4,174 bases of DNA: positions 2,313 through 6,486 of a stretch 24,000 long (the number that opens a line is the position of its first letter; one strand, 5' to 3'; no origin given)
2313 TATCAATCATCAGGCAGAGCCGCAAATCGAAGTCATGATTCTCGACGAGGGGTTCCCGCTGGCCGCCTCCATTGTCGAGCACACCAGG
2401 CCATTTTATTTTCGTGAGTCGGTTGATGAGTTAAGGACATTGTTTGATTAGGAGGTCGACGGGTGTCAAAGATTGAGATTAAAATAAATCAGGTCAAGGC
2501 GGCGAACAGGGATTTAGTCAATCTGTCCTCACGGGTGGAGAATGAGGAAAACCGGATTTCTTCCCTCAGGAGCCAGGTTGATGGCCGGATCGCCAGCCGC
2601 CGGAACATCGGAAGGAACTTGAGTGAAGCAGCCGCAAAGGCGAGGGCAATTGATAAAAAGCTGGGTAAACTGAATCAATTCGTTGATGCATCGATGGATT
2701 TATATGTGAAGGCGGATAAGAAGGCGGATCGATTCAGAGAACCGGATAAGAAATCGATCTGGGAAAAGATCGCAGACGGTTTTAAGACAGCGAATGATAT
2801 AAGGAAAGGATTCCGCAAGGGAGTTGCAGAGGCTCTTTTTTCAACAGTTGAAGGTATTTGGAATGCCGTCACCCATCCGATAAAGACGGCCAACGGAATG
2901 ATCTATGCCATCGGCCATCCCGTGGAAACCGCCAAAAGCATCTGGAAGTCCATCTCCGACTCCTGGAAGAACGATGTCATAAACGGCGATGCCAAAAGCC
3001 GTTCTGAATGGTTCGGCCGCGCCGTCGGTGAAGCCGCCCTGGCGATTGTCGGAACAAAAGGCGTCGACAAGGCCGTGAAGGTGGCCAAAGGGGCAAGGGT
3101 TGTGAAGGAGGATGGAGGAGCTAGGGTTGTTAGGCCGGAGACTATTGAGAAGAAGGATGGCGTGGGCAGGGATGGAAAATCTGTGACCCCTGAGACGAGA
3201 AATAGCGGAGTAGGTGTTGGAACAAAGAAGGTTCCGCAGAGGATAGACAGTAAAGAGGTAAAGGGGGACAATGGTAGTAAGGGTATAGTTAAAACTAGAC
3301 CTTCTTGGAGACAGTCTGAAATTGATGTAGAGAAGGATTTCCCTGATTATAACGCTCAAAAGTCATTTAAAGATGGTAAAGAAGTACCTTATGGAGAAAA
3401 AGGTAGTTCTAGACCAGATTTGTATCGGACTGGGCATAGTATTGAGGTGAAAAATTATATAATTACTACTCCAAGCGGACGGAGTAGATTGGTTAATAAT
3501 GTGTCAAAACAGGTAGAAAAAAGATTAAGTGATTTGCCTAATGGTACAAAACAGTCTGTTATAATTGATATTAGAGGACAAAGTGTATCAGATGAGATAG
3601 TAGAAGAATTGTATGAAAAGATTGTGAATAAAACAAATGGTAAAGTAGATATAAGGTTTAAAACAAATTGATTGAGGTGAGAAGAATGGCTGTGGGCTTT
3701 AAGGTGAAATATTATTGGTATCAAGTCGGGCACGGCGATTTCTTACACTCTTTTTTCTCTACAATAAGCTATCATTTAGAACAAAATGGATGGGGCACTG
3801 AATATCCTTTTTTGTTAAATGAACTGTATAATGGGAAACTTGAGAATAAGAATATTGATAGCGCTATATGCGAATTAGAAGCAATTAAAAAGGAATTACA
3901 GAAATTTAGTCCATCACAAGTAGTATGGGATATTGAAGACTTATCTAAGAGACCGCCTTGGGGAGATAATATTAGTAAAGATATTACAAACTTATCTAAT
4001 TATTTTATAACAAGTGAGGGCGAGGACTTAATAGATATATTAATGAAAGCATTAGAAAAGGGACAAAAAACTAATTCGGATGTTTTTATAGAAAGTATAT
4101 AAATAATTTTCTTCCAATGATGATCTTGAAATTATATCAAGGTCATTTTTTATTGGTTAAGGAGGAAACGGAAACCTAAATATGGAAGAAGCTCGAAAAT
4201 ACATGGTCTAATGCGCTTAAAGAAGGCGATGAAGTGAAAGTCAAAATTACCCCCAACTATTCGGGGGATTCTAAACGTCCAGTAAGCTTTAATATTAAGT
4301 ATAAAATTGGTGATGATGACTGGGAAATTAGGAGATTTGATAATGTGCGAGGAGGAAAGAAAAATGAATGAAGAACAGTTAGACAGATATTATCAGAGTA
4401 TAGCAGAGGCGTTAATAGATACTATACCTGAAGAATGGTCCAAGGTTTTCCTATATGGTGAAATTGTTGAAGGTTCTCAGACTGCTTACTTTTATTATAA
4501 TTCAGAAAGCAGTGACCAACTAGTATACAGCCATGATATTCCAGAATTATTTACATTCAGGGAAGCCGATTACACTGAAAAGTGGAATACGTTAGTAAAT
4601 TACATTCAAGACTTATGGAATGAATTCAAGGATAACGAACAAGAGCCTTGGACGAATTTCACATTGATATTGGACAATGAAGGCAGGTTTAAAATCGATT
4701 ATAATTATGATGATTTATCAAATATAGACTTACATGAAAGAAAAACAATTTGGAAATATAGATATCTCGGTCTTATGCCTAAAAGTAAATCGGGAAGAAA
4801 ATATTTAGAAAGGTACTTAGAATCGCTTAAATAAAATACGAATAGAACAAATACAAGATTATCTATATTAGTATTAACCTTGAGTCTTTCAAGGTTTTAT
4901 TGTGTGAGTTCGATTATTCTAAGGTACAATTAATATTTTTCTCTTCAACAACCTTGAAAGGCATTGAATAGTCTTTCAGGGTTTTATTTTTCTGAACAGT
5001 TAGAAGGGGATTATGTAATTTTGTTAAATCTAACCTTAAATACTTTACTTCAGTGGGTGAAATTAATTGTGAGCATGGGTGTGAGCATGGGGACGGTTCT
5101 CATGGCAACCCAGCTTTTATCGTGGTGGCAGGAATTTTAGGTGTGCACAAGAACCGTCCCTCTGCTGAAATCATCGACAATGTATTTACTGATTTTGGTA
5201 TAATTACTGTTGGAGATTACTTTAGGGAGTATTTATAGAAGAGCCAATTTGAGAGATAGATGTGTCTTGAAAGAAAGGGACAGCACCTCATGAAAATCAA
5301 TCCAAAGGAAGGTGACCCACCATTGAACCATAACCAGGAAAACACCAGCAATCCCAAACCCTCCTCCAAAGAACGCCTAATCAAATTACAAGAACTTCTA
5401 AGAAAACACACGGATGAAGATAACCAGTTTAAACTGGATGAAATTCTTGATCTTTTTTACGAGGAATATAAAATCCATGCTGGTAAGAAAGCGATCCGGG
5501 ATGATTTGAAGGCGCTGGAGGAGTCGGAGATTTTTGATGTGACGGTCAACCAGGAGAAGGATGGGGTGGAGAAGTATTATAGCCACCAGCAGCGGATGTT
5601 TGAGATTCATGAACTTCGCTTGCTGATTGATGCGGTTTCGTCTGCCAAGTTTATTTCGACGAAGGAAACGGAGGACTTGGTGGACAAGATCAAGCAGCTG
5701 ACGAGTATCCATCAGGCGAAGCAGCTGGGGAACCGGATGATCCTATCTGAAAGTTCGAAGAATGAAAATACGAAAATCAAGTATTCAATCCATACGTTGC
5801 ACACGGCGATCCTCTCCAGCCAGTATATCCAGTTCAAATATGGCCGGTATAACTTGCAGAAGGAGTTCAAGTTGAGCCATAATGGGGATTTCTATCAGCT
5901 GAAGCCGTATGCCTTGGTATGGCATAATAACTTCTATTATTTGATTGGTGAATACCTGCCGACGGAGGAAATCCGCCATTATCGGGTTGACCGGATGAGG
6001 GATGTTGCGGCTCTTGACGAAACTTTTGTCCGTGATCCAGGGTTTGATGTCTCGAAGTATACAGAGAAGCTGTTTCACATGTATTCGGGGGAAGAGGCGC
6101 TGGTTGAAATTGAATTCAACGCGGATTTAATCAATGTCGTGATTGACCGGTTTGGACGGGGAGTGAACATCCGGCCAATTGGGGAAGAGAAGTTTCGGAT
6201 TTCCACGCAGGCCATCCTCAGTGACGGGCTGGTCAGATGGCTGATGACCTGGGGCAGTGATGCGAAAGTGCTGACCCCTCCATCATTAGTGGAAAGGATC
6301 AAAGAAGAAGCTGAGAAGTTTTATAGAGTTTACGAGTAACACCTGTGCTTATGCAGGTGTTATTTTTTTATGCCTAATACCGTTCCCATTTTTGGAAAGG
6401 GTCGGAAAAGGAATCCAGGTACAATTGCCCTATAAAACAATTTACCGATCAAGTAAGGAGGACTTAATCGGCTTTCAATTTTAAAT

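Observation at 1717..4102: Co-duplicated SseB-family / PT-TG toxin / immunity cassette: candidate uncharacterised toxin-delivery module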

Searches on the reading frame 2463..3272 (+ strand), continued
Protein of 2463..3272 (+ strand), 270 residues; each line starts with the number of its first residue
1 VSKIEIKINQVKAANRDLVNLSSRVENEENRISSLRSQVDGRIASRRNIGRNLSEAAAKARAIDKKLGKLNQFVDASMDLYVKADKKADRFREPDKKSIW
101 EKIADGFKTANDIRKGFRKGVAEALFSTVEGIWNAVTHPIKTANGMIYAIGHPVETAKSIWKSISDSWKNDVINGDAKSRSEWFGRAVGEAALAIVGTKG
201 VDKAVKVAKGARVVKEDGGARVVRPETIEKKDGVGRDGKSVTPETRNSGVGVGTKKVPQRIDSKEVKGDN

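Call 68: search_protein_families(library=ncbifam, max_evalue=0.01, proteins=[L003:1-1242:+, L003:1238-1486:+, L003:1516-1815:+, L003:1858-2157:+, L003:2239-2580:+, L003:3537-4328:+, L003:4334-5170:+, L003:5170-6942:+, L003:6942-8861:+, L003:8882-9172:+])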
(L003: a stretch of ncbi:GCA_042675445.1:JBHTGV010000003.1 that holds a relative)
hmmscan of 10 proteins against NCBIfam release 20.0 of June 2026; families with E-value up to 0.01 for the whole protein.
L003:1-1242:+ (414 aa): 2 families
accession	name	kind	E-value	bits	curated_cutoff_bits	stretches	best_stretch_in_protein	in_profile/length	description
TIGR03928.1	T7_EssCb_Firm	equivalog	1.8e-47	161.7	778.4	1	1-400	890-1294/1296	type VII secretion protein EssC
TIGR03925.1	T7SS_EccC_b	equivalog_domain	2.8e-17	62.2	346.55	1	19-349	181-515/564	type VII secretion protein EccCb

L003:1238-1486:+ (83 aa): 0 families

L003:1516-1815:+ (100 aa): 2 families
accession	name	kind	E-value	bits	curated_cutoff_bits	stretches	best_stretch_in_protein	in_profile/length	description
TIGR03930.1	WXG100_ESAT6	subfamily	3.5e-15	56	44.85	1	5-89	2-86/90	WXG100 family type VII secretion target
NF035934.1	ESAT6_2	subfamily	4.7e-10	39.6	100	1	7-97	5-95/96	pore-forming ESAT-6 family protein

L003:1858-2157:+ (100 aa): 6 families
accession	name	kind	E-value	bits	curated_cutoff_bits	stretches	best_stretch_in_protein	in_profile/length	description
NF035934.1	ESAT6_2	subfamily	1.8e-33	114.7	100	1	5-99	2-96/96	pore-forming ESAT-6 family protein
TIGR03930.1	WXG100_ESAT6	subfamily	6.2e-14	52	44.85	1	6-92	2-88/90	WXG100 family type VII secretion target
NF045487.1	ASRP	equivalog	0.0039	15.9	300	1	6-94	315-401/593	archaea-specific SMC-related protein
NF003034.1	PRK03918.1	equivalog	0.005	14.8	700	1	10-91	302-380/878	DNA double-strand break repair ATPase Rad50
NF003412.0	PRK04778.1-6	equivalog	0.0051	15.8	861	1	18-77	132-196/564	septation ring formation regulator EzrA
NF038350.1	taxis_HmpF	equivalog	0.0058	15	200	1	9-98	202-289/553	pilus motility taxis protein HmpF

L003:2239-2580:+ (114 aa): 0 families

L003:3537-4328:+ (264 aa): 1 family
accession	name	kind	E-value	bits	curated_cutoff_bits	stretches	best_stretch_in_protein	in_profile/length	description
TIGR02442.1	Cob-chelat-sub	hypoth_equivalog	0.0072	14.8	779.45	0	18-151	464-582/641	putative cobaltochelatase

L003:4334-5170:+ (279 aa): 0 families

L003:5170-6942:+ (591 aa): 1 family
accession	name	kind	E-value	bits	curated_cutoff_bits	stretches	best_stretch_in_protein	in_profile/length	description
NF033483.0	PknB_PASTA_kin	equivalog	0.00062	18.9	450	1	104-166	80-141/563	Stk1 family PASTA domain-containing Ser/Thr kinase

L003:6942-8861:+ (640 aa): 0 families

L003:8882-9172:+ (97 aa): 1 family
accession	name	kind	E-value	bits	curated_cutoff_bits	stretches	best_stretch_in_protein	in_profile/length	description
NF003034.1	PRK03918.1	equivalog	0.0054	14.7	700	1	3-84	218-298/878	DNA double-strand break repair ATPase Rad50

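Call 69: search_protein_families(library=pfam, max_evalue=0.01, proteins=[L003:1238-1486:+, L003:2239-2580:+, L003:2628-4328:+, L003:4334-5170:+, L003:5170-6942:+, L003:6942-8861:+])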
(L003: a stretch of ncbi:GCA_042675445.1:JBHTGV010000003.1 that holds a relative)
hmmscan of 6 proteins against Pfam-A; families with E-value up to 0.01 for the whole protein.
L003:1238-1486:+ (83 aa): 1 family
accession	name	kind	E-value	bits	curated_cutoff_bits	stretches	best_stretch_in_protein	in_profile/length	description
PF08817.16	YukD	-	2.7e-05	25.3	27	1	5-82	1-76/76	WXG100 protein secretion system (Wss), protein YukD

L003:2239-2580:+ (114 aa): 0 families

L003:2628-4328:+ (567 aa): 5 families
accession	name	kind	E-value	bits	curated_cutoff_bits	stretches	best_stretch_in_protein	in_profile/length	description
PF00069.31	Pkinase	-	8.3e-38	130.7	31.7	1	20-222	1-201/263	Protein kinase domain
PF07714.23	PK_Tyr_Ser-Thr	-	2.1e-28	99.8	23.1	1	22-222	3-208/258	Protein tyrosine and serine/threonine kinase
PF01636.29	APH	-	1.8e-07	31.6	23.2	0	128-166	158-198/239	Phosphotransferase enzyme family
PF03109.22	ABC1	-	1.3e-05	24.9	22.9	1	74-172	131-221/244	ABC1 atypical kinase-like domain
PF13519.12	VWA_2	-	0.00031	21.8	27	1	333-453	2-106/107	von Willebrand factor type A domain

L003:4334-5170:+ (279 aa): 1 family
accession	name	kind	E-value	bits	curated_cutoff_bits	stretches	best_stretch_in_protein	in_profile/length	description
PF13672.11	PP2C_2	-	2e-07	31.2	24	1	34-236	4-177/209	Protein phosphatase 2C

L003:5170-6942:+ (591 aa): 3 families
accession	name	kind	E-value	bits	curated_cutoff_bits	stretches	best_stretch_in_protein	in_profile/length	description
PF00069.31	Pkinase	-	2.3e-06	27.6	31.7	1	34-237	9-193/263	Protein kinase domain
PF12329.13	TMF_DNA_bd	-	0.0091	16.4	35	1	463-512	3-55/74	TATA element modulatory factor 1 DNA binding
PF17109.10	Goodbye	-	0.0098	16.8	24.8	0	466-550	15-101/120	fungal STAND N-terminal Goodbye domain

L003:6942-8861:+ (640 aa): 0 families

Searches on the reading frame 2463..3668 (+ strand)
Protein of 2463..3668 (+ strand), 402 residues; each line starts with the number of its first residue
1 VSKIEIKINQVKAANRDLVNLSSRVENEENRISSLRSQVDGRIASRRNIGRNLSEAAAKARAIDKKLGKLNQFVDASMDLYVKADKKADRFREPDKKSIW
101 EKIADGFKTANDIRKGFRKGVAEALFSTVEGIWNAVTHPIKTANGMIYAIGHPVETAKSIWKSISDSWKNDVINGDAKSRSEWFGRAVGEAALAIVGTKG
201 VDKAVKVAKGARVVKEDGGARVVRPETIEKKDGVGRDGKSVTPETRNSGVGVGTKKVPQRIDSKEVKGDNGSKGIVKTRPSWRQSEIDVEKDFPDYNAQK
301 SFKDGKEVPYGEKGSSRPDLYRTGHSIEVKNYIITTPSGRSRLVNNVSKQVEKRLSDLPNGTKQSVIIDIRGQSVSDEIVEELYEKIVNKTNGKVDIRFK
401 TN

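Call 5: search_protein_families(library=pfam, max_evalue=0.01, proteins=[window:2463-3668:+])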
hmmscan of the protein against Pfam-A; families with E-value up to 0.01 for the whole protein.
window:2463-3668:+ (402 aa): 0 families

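Call 6: search_protein_families(library=ncbifam, max_evalue=0.01, proteins=[window:2463-3668:+])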
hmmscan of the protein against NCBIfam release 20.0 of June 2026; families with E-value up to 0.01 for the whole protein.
window:2463-3668:+ (402 aa): 0 families

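Call 9: search_solved_structures(query=window:2463-3668:+, max_evalue=1)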
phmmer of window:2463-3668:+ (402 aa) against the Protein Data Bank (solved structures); distinct sequences matched with E-value up to 1: 0.

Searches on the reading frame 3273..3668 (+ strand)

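Call 7: search_protein_families(library=pfam, max_evalue=10, proteins=[window:3273-3668:+])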
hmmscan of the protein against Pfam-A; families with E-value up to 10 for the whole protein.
window:3273-3668:+ (132 aa): 3 families
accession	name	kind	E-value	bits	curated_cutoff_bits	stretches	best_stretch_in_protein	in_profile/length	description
PF25483.1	DUF7906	-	0.037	14.3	27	1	51-124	39-112/215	Domain of unknown function (DUF7906)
PF21227.3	Myb_DNA-binding_7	-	0.056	13.8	27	1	112-130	25-43/49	Myb-like DNA-binding domain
PF18822.6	CdvA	-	0.13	12.7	30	1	75-126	39-92/123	CdvA-like coiled-coil domain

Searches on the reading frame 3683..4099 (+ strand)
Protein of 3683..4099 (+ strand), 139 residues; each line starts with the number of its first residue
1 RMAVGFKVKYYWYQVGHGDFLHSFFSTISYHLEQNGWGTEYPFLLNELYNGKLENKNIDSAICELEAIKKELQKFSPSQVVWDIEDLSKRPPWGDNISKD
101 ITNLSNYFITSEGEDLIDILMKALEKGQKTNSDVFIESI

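Call 5: search_protein_families(library=pfam, max_evalue=0.01, proteins=[window:3683-4099:+])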
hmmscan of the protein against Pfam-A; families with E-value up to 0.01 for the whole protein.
window:3683-4099:+ (139 aa): 1 family
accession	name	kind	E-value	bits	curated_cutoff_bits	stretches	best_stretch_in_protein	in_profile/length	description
PF15601.11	Imm70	-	2.7e-53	179.6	26.7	1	7-135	2-130/131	Immunity protein 70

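Call 6: search_protein_families(library=ncbifam, max_evalue=0.01, proteins=[window:3683-4099:+])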
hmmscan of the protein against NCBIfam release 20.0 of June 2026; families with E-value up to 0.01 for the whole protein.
window:3683-4099:+ (139 aa): 0 families

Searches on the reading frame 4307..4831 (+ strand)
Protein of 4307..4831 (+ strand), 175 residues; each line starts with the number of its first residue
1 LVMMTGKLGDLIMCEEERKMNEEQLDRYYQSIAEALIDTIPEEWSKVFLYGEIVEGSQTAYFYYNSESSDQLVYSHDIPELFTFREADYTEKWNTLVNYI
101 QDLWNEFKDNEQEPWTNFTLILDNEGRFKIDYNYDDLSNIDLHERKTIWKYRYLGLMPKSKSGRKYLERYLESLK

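Call 69: search_protein_families(library=pfam, max_evalue=0.01, proteins=[window:4307-4831:+])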
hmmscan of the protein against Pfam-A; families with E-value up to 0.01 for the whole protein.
window:4307-4831:+ (175 aa): 1 family
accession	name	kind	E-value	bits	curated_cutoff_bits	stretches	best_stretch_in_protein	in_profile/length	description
PF04634.17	YezG-like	-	5.7e-51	172.9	21.7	1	25-167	1-145/146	Immunity protein YezG-like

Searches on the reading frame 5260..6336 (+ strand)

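Call 93: search_protein_families(library=pfam, max_evalue=0.001, proteins=[window:5260-6336:+])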
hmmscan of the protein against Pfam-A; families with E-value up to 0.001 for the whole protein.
window:5260-6336:+ (359 aa): 2 families
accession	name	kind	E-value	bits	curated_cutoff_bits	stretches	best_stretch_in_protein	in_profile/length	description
PF13280.12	WYL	-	2.2e-10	40.8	21.8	1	178-249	4-68/70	WYL domain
PF25583.1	WCX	-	4.3e-10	40.2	23.9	1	282-353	5-74/76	WCX domain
